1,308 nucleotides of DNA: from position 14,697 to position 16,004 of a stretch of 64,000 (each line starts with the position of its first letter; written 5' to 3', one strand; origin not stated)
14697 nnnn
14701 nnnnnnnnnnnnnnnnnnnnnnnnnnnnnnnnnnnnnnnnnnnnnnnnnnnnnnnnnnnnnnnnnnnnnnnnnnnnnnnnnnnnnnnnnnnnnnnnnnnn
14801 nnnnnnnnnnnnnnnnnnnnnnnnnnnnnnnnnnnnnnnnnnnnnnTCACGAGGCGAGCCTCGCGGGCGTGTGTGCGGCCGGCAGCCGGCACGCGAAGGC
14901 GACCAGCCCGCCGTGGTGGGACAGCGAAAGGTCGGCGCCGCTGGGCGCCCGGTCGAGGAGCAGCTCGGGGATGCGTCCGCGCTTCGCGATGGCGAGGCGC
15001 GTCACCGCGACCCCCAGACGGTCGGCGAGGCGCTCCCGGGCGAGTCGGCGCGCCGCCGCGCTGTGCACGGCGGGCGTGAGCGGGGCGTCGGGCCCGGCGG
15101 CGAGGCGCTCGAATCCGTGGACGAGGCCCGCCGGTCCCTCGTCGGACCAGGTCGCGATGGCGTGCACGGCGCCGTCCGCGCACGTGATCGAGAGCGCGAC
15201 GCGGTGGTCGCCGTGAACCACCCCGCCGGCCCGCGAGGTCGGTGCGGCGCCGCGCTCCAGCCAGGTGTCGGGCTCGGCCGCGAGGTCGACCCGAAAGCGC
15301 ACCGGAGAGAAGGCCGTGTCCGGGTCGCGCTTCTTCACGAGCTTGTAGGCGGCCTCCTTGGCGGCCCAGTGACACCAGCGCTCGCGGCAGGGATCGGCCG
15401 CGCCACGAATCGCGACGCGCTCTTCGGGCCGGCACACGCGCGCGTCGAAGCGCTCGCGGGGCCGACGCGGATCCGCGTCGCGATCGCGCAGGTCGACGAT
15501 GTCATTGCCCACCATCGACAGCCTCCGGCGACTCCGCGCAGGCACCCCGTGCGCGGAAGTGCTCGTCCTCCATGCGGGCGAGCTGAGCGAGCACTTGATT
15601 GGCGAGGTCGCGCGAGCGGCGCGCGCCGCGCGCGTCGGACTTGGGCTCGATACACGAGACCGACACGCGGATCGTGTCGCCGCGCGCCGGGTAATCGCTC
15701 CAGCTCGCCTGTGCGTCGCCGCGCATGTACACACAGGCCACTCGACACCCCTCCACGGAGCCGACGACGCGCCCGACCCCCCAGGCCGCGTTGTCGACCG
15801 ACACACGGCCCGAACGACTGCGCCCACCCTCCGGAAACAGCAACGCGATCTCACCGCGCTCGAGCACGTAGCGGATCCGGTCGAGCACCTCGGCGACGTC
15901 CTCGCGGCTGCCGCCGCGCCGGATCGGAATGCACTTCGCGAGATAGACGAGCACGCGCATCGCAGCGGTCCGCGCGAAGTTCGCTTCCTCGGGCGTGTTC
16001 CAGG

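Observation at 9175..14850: Eukaryote-style single-chain acyl-CoA carboxylase (BC-BCCP-central-CT) embedded in a type II FAS operon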

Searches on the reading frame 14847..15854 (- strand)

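Call 7: search_protein_families(library=pfam, proteins=[window:14847-15854:-], max_evalue=0.001)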
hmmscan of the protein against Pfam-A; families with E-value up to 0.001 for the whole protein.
window:14847-15854:- (335 aa): 1 family
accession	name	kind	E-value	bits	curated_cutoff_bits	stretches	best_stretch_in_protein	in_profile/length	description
PF01648.25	ACPS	-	6.4e-09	36.3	25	1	115-200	2-87/111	4'-phosphopantetheinyl transferase superfamily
